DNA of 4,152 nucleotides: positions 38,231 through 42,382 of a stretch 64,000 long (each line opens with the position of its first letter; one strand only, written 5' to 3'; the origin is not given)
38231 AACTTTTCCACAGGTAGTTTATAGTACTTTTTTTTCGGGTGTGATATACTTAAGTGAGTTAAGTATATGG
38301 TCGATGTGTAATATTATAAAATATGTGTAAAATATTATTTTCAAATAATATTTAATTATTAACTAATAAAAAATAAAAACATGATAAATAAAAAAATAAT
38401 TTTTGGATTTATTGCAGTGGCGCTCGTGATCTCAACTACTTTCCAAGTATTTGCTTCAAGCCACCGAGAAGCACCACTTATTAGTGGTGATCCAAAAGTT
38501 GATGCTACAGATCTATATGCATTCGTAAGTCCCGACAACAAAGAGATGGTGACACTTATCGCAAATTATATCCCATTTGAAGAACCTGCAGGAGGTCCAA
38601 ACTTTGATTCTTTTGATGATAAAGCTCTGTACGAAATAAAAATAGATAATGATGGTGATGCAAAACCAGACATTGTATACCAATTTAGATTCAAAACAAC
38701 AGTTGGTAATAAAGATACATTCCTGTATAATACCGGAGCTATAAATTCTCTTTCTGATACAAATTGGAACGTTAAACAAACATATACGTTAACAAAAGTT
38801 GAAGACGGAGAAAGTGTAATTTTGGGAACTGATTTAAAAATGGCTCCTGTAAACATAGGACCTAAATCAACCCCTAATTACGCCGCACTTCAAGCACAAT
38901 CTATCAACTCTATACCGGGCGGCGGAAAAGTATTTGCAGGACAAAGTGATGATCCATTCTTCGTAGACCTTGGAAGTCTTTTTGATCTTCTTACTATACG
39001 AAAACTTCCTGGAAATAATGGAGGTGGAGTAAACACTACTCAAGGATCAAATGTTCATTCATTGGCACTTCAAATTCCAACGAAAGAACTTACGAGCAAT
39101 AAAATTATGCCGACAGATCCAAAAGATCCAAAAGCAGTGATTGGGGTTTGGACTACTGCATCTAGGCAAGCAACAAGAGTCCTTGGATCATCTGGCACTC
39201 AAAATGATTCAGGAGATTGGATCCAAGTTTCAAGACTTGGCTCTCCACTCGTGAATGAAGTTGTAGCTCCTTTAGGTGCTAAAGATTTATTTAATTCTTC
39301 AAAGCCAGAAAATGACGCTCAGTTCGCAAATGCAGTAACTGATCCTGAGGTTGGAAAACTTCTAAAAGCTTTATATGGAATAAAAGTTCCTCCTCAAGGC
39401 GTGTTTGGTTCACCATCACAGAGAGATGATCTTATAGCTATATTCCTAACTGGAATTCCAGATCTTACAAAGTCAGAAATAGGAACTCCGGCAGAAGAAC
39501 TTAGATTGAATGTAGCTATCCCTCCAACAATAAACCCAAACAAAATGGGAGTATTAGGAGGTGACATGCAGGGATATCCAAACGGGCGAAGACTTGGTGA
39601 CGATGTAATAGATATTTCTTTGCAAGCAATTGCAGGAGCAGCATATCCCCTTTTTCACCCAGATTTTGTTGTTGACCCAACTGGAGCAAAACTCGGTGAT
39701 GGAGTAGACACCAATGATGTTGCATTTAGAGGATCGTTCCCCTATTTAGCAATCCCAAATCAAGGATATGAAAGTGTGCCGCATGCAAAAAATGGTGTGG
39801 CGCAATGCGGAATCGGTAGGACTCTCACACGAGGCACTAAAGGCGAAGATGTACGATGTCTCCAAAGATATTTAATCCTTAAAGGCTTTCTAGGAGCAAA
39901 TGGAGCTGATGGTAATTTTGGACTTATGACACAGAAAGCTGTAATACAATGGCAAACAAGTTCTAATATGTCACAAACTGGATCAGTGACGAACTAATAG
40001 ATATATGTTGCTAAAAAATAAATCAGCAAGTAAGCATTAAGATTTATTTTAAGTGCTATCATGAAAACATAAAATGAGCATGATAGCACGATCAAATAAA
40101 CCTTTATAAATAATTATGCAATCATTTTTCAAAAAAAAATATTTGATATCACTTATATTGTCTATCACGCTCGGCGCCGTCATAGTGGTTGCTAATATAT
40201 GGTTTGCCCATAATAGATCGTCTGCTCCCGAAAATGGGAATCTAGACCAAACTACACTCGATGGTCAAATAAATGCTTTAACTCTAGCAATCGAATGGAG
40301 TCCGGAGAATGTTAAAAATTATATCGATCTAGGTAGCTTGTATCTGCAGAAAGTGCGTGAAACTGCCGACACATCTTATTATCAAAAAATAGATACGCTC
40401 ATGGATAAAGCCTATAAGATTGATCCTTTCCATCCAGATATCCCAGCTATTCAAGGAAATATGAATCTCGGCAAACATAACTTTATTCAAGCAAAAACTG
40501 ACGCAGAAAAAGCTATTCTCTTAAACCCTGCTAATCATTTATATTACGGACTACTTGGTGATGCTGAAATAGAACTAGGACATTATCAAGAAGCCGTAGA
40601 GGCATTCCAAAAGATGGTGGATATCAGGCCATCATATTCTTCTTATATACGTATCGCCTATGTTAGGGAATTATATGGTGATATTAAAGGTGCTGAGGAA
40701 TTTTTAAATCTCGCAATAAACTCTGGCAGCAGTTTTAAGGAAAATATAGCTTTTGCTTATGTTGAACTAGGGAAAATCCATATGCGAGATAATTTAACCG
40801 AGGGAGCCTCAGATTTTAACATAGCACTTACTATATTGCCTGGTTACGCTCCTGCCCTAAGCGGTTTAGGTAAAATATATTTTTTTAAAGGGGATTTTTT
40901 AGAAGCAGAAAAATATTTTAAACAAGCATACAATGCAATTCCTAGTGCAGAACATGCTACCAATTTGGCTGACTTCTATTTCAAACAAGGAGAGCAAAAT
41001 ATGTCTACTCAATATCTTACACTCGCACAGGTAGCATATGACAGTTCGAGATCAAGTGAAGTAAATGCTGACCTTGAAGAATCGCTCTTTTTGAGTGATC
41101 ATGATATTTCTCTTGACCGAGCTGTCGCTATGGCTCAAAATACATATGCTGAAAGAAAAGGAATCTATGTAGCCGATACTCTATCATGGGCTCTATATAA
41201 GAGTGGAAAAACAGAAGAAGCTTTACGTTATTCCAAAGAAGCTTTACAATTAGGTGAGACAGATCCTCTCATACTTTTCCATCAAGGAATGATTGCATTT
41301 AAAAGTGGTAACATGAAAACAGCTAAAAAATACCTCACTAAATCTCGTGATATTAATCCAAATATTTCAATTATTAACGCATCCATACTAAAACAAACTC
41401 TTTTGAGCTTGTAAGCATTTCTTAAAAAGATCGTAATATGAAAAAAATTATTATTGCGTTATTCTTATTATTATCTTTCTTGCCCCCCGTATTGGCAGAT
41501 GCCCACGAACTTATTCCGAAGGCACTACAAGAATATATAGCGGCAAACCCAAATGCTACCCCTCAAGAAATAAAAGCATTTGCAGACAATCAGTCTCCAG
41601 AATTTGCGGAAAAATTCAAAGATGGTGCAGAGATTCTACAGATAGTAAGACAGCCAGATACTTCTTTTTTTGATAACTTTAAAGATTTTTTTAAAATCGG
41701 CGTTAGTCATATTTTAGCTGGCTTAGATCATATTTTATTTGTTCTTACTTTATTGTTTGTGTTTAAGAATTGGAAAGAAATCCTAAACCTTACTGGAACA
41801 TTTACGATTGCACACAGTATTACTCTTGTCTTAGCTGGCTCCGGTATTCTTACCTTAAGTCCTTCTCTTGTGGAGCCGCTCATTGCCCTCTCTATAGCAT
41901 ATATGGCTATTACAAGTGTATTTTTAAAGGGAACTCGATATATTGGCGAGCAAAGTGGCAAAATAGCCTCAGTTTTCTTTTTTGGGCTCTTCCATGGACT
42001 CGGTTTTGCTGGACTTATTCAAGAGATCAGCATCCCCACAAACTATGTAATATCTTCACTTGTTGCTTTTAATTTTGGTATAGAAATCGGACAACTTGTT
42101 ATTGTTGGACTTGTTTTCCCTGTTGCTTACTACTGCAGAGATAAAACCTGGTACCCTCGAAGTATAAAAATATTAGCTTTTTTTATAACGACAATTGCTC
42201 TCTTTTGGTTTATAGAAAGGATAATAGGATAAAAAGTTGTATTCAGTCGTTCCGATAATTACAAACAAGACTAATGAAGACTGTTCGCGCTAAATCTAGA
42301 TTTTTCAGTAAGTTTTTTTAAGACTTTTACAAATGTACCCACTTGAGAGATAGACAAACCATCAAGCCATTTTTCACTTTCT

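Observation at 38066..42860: Duplicated MarR operator/promoter module with a marR pseudogene remnant, bracketing a DUF4331-TPR-HupE/UreJ segment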

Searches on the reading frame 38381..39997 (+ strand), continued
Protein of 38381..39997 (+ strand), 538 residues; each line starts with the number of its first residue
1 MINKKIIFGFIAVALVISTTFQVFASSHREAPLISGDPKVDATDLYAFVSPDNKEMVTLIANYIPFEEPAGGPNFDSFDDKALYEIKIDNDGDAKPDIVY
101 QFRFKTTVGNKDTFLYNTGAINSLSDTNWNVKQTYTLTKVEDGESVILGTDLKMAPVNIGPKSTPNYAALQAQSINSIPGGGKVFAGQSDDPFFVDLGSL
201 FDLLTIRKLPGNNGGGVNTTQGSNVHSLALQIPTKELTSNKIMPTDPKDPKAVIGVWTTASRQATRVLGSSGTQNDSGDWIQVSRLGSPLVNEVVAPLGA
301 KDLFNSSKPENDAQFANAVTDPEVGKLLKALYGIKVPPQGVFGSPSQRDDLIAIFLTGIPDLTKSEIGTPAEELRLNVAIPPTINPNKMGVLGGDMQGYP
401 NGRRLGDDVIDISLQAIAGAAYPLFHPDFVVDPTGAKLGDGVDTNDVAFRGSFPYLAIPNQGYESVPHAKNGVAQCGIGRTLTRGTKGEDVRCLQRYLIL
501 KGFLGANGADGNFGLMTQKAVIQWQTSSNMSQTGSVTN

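Call 76: fold_search(model_id=the predicted structure, library=pdb)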
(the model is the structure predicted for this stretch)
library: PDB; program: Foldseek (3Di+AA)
matches with E <= 10: 904; with E <= 0.001: 0
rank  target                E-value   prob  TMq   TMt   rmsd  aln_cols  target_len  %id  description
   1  7qf0_H                2.2e-02  0.07  0.07  0.15  25.6       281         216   12  Crystal structure of the SARS-CoV-2 RBD in complex with the human antibody CV2.2325 (released 2022-05-18)
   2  8deq_A                2.7e-02  0.10  0.09  0.12  30.4       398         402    8  Cryo-EM local refinement of antibody SKV09 in complex with VEEV alphavirus spike glycoprotein (released 2023-06-28)
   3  9mer_H                2.7e-02  0.05  0.06  0.13  25.0       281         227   10  Structure of H1H5:FluA20 Chimeric Influenza HA Complex (released 2025-03-19)
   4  7wbz_H                3.0e-02  0.06  0.07  0.15  25.8       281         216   11  Crystal structure of the SARS-Cov-2 RBD in complex with Fab 2303 (released 2022-08-31)
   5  5zuf_E                3.2e-02  0.06  0.07  0.16  24.8       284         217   10  Fit R10 Fab coordinates into the cryo-EM of EV71 in complex with A9 (released 2019-12-25)
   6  6cw3_A                4.4e-02  0.06  0.08  0.16  25.1       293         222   11  Crystal structure of a yeast SAGA transcriptional coactivator Ada2/Gcn5 HAT subcomplex, crystal form 2 (released 2018-09-19)
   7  6imm_N                4.7e-02  0.08  0.12  0.14  26.9       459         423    9  Cryo-EM structure of an alphavirus, Sindbis virus (released 2019-03-13)
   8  7rku_J                5.3e-02  0.05  0.08  0.16  24.3       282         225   11  Structure of the SARS-CoV-2 receptor binding domain in complex with the human neutralizing antibody Fab fragment, C022 (released 2021-09-22)
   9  9ypr_D                5.6e-02  0.05  0.07  0.16  22.9       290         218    8  Fab-14/SARS-CoV-2 D614G spike complex, Mode IV, subgroup I conformation (released 2026-03-18)
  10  6cyf_M                5.9e-02  0.06  0.08  0.16  24.9       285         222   12  PcrV fragment with bound Fab (released 2018-08-01)
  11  3rwt_A                5.9e-02  0.04  0.07  0.12  21.0       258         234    8  Crystal structure of circular permutated Red Fluorescent Protein mKate(cp 154-153) (released 2011-06-15)
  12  6tci                  6.3e-02  1.00  0.11  0.76   1.0        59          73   32  The crystal structure of SleB N-terminal domain (released 2020-11-18)
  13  6vi2_D                6.3e-02  0.05  0.08  0.16  25.3       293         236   10  Structure of the unaligned Fab4 (released 2020-09-02)
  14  8fb8_H                6.6e-02  0.05  0.08  0.16  24.7       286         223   10  Crystal structure of Ky15.10-Y100EK Fab in complex with circumsporozoite protein KQPA peptide (released 2023-11-01)
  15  7tty_H                6.6e-02  0.03  0.07  0.13  24.4       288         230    9  Crystal structure of potent neutralizing antibody 10-40 in complex with bat WIV1 receptor-binding domain (released 2022-05-04)
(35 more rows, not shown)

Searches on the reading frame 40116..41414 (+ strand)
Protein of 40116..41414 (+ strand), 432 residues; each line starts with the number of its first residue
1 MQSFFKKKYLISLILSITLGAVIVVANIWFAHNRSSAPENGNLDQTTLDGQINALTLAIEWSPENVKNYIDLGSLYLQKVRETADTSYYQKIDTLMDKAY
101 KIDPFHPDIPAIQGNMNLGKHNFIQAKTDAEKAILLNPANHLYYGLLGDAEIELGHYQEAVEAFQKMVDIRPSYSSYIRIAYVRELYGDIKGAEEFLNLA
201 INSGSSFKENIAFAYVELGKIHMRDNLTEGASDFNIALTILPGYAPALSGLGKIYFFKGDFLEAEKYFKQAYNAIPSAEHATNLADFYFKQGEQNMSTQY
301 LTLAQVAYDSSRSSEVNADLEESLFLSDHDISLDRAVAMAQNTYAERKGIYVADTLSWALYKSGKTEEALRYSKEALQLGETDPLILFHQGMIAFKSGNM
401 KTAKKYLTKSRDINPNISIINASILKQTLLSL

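Call 5: search_protein_families(library=pfam, proteins=[window:40116-41414:+], max_evalue=0.01)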
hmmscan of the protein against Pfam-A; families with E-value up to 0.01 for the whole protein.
window:40116-41414:+ (432 aa): 21 families
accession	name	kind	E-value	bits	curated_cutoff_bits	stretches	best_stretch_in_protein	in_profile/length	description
PF07719.23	TPR_2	-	9.3e-26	88.2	27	2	143-173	3-33/34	Tetratricopeptide repeat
PF13181.12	TPR_8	-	3.6e-21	73.9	25.7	2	143-173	3-33/34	Tetratricopeptide repeat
PF00515.34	TPR_1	-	8.9e-19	66.9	27.8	2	245-271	1-27/34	Tetratricopeptide repeat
PF13424.12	TPR_12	-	7.4e-18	65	30.1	2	242-274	42-74/77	Tetratricopeptide repeat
PF13432.12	TPR_16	-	2.4e-14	53.9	32.7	1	122-174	12-64/65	Tetratricopeptide repeat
PF14559.12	TPR_19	-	2.5e-14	53.8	25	0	360-416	1-57/68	Tetratricopeptide repeat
PF13431.12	TPR_17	-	1e-11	44.6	24.4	0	131-161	3-33/34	Tetratricopeptide repeat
PF13374.12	TPR_10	-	1.4e-11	44.5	27.5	1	354-380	6-32/42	Tetratricopeptide repeat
PF13428.12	TPR_14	-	3.1e-11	43.2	23.5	0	146-175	6-35/44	Tetratricopeptide repeat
PF25060.1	ARM_TT21_2nd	-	5.3e-09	36.4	27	0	225-273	202-250/270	Tetratricopeptide repeat protein 21 second ARM domain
PF13414.12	TPR_11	-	9.7e-09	35.2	26.8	0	148-174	1-27/42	TPR repeat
PF13371.12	TPR_9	-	5.6e-08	33.1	35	0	130-173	18-61/73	Tetratricopeptide repeat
PF13176.12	TPR_7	-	4.6e-06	26.7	27.9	0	247-272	1-26/36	Tetratricopeptide repeat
PF13174.12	TPR_6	-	4.9e-06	27.3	26.3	0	147-172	6-31/33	Tetratricopeptide repeat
PF23914.1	TPR_CcmH_CycH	-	9.9e-06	25.9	42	0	52-172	36-152/158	Cytochrome c-type biogenesis protein H TPR domain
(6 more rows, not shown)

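Call 55: search_protein_families(library=ncbifam, proteins=[window:40116-41414:+], max_evalue=0.01)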
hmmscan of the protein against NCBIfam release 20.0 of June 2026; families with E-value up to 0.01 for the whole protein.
window:40116-41414:+ (432 aa): 17 families
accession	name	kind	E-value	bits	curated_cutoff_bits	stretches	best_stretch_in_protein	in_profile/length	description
TIGR02917.1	PEP_TPR_lipo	equivalog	9.1e-22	76.8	312.2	1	48-415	515-868/899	XrtA/PEP-CTERM system TPR-repeat protein PrsT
NF040959.1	MamA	equivalog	2.3e-16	59.9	200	2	94-197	92-196/204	magnetosome protein MamA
TIGR00990.1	3a0801s09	subfamily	4.4e-12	45.4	757.25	2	53-144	352-436/615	mitochondrial import receptor subunit TOM70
TIGR02521.1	type_IV_pilW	equivalog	2.7e-10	40.2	154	2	119-270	43-194/234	type IV pilus biogenesis/stability protein PilW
NF033762.1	social_mot_Tgl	equivalog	1.7e-09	37.4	225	1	348-417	134-203/252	social motility TPR repeat lipoprotein Tgl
NF033920.0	C39_PA2778_fam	equivalog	1.9e-09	37.3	150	1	227-304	172-250/255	PA2778 family cysteine peptidase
TIGR00540.1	TPR_hemY_coli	hypoth_equivalog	8.9e-09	34.6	142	1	122-195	309-380/385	heme biosynthesis-associated TPR protein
TIGR02552.1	LcrH_SycD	equivalog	5.7e-07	29.3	104.8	0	134-203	45-115/136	SycD/LcrH family type III secretion system chaperone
NF047507.1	TPR_BatC_Lepto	exception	1e-05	25.1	175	0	361-412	35-124/214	TPR repeat-containing protein BatC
NF047558.1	TPR_END_plus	domain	1.6e-05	24.8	32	0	362-382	11-31/56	TPR end-of-group domain-containing protein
NF011721.1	PRK15174.1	equivalog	4.9e-05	21.7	1200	1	123-208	266-353/656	Vi polysaccharide transport protein VexE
NF008757.0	PRK11788.1-5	equivalog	6.3e-05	22.3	363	0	118-198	191-270/388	lipopolysaccharide assembly protein LapB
TIGR02795.1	tol_pal_ybgF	equivalog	8.4e-05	23.2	90.1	0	251-302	45-100/119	tol-pal system protein YbgF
NF053720.1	NsdA_fam_reg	subfamily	0.0052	16.3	75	0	333-381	352-399/432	NsdA family TPR-like regulatory protein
NF007692.0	PRK10370.1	equivalog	0.0077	15.9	306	0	33-170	48-181/206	heme lyase NrfEFG subunit NrfG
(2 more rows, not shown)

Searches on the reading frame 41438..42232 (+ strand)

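Call 5: search_protein_families(library=pfam, proteins=[window:41438-42232:+], max_evalue=0.01)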
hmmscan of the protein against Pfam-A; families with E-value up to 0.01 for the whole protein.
window:41438-42232:+ (264 aa): 2 families
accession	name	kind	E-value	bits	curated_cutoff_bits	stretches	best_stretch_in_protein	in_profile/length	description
PF13795.12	HupE_UreJ_2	-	1.2e-45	155.4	24.5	1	84-235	1-154/156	HupE / UreJ protein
PF04955.18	HupE_UreJ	-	7.7e-07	29.2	23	1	85-226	22-150/179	HupE / UreJ protein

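Call 55: search_protein_families(library=ncbifam, proteins=[window:41438-42232:+], max_evalue=0.01)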
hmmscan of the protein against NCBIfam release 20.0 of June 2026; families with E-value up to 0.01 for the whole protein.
window:41438-42232:+ (264 aa): 0 families
